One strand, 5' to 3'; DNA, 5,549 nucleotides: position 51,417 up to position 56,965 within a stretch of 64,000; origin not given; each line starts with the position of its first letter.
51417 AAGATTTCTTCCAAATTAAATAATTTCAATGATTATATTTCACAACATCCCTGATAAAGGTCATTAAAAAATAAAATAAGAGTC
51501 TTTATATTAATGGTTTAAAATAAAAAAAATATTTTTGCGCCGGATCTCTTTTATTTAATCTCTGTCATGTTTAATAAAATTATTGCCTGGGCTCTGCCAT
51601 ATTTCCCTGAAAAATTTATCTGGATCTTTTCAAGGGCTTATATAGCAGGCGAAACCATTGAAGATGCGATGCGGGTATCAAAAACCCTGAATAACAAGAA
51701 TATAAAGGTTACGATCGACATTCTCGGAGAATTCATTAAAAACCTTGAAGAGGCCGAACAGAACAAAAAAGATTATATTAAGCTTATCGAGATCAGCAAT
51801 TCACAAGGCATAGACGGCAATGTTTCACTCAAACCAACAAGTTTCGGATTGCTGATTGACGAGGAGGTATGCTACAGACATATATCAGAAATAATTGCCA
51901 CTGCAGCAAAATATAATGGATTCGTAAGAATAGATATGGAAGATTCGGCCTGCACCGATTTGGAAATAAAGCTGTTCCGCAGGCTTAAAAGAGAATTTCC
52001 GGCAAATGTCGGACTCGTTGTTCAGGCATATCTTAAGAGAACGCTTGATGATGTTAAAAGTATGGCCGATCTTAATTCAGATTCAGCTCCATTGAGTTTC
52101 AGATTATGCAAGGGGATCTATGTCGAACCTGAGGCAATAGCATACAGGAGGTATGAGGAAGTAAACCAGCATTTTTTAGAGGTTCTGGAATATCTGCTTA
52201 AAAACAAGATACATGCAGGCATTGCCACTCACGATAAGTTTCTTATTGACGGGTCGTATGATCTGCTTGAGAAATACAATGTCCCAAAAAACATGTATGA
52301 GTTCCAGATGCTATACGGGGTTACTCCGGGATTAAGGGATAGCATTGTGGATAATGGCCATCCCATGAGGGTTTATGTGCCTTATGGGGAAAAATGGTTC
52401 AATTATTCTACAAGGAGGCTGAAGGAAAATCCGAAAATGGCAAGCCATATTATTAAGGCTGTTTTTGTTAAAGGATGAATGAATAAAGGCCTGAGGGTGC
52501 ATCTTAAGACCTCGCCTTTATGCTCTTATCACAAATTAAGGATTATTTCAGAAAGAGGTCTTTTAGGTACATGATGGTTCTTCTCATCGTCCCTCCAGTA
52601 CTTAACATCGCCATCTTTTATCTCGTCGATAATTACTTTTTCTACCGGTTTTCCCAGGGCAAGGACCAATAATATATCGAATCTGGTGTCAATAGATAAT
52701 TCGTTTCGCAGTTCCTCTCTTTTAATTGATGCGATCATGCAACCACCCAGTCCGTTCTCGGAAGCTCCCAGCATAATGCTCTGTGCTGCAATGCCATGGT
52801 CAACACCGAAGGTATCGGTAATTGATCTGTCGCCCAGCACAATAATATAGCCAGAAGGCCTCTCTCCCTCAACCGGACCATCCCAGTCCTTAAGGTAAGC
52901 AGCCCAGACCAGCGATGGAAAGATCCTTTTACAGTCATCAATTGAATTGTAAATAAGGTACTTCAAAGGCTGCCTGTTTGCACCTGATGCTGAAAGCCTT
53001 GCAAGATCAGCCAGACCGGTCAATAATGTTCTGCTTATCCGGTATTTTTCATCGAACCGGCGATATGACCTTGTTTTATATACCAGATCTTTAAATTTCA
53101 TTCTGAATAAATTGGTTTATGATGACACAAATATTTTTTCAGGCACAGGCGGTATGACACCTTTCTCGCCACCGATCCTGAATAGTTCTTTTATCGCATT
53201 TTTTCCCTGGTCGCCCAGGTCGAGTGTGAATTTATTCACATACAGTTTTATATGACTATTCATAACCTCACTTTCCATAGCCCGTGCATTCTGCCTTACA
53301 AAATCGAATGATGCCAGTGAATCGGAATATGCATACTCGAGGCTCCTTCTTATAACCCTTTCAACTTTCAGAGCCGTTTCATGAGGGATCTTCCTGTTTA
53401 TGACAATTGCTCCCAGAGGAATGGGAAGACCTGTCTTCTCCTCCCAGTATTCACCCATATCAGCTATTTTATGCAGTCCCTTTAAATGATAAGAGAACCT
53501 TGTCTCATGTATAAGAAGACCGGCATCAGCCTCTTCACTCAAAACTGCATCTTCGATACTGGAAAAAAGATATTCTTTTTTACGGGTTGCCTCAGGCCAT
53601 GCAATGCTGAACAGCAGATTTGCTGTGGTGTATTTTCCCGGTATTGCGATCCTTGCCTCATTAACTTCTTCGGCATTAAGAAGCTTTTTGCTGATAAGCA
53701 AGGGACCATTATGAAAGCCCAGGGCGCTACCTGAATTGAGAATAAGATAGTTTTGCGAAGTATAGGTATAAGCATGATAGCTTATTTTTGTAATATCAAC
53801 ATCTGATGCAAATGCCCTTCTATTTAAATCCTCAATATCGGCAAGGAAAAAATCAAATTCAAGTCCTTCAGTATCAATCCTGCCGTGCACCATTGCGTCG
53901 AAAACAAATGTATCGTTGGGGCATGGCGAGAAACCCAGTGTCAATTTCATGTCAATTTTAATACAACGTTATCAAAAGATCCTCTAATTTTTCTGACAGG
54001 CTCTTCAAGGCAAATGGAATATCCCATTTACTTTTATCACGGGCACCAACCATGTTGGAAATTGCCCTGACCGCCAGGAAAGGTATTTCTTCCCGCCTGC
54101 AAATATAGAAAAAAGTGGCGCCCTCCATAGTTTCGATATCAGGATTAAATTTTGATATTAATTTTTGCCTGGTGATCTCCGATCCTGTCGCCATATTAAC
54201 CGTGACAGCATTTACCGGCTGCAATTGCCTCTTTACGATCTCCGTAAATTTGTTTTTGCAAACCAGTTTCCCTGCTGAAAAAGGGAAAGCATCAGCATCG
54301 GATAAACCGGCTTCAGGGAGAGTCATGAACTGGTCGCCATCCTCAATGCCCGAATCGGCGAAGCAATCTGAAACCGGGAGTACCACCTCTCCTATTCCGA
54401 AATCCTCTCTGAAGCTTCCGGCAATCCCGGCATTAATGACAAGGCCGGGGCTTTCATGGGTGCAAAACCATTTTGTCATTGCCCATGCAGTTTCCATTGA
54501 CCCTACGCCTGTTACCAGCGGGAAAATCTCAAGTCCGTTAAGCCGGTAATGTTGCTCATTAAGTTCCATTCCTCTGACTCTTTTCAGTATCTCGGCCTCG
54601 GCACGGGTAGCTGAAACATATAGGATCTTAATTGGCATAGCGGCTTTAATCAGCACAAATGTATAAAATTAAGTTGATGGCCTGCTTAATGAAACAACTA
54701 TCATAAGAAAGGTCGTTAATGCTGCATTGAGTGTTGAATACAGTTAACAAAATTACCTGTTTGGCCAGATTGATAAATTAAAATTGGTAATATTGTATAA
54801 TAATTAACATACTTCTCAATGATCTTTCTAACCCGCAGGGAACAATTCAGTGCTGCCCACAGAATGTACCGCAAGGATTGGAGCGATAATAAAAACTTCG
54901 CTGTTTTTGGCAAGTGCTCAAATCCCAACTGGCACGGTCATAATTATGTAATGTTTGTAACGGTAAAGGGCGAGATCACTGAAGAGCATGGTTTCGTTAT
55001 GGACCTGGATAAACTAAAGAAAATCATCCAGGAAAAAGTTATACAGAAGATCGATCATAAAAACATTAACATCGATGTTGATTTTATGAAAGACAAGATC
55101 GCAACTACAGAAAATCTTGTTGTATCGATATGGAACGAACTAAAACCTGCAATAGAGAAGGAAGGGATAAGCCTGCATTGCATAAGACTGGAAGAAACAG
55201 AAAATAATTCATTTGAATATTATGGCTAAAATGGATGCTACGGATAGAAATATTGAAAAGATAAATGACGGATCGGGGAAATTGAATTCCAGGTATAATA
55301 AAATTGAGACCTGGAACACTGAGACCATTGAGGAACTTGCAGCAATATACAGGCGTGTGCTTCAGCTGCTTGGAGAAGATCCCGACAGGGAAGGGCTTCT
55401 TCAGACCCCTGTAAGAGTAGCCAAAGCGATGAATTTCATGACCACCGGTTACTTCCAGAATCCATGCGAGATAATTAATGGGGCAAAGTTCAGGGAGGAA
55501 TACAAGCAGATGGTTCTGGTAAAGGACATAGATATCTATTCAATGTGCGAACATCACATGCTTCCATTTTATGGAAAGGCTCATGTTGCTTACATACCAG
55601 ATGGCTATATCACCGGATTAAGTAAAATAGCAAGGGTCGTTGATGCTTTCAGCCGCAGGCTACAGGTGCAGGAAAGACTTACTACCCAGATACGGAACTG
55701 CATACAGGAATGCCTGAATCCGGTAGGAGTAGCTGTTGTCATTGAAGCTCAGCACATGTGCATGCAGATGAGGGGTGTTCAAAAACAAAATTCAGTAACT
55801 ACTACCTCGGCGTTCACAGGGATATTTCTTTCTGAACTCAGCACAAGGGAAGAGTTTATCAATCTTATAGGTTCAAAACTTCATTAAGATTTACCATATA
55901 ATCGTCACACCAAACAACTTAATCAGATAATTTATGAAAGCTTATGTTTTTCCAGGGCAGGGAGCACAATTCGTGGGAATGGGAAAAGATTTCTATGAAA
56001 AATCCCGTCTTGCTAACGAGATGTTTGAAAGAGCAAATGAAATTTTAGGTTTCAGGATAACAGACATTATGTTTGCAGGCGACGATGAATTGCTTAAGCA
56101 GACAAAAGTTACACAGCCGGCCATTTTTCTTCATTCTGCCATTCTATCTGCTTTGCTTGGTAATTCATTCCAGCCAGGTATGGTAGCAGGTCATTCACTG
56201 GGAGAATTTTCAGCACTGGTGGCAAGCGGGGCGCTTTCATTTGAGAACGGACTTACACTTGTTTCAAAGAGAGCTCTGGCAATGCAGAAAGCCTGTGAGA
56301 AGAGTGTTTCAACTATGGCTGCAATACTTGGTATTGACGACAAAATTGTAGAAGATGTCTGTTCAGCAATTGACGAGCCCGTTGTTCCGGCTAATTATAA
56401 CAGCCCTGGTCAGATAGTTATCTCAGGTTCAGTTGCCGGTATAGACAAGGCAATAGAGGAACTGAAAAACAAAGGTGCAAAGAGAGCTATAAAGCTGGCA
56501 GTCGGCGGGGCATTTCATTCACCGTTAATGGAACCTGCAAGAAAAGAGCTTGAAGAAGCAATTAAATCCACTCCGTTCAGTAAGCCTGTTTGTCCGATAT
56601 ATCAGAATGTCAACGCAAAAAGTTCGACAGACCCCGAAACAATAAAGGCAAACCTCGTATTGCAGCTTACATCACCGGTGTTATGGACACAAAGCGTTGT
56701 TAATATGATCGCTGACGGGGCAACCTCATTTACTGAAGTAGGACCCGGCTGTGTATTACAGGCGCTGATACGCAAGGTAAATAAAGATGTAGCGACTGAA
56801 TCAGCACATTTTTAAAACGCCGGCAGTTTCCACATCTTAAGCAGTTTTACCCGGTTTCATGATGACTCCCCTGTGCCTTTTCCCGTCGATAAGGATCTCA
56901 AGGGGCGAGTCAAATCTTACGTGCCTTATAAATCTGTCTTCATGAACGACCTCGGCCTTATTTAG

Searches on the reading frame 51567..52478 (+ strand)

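Call 88: search_protein_families(library=pfam, proteins=[window:51567-52478:+], max_evalue=0.00001)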
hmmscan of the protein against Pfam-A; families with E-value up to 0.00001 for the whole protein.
window:51567-52478:+ (303 aa): 1 family
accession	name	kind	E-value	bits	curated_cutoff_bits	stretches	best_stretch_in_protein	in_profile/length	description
PF01619.24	Pro_dh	-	3.5e-38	132.2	27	1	36-294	3-275/278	Proline dehydrogenase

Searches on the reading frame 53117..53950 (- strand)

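Call 88: search_protein_families(library=pfam, proteins=[window:53117-53950:-], max_evalue=0.00001)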
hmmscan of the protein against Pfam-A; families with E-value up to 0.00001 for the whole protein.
window:53117-53950:- (277 aa): 1 family
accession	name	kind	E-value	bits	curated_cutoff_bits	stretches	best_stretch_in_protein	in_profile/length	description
PF02621.19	VitK2_biosynth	-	3e-72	243.5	26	1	3-260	1-250/252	Menaquinone biosynthesis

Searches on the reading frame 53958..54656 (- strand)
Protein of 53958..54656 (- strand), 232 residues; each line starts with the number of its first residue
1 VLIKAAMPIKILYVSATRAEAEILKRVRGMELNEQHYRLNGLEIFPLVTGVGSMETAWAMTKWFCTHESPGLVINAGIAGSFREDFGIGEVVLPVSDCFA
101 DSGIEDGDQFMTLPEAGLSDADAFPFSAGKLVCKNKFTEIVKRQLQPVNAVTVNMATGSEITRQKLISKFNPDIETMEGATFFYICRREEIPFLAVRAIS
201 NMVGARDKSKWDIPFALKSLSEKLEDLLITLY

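Call 88: search_protein_families(library=pfam, proteins=[window:53958-54656:-], max_evalue=0.00001)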
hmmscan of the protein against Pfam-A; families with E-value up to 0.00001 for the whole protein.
window:53958-54656:- (232 aa): 1 family
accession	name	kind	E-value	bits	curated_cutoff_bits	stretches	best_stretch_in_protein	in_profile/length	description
PF01048.26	PNP_UDP_1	-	7.9e-18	65.1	25.1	1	21-228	23-228/233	Phosphorylase superfamily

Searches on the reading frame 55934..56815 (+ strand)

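Call 88: search_protein_families(library=pfam, proteins=[window:55934-56815:+], max_evalue=0.00001)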
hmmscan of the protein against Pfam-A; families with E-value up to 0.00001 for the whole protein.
window:55934-56815:+ (293 aa): 1 family
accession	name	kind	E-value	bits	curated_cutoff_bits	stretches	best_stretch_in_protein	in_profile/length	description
PF00698.26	Acyl_transf_1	-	1.9e-43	149.6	32.7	1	4-285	2-281/319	Acyl transferase domain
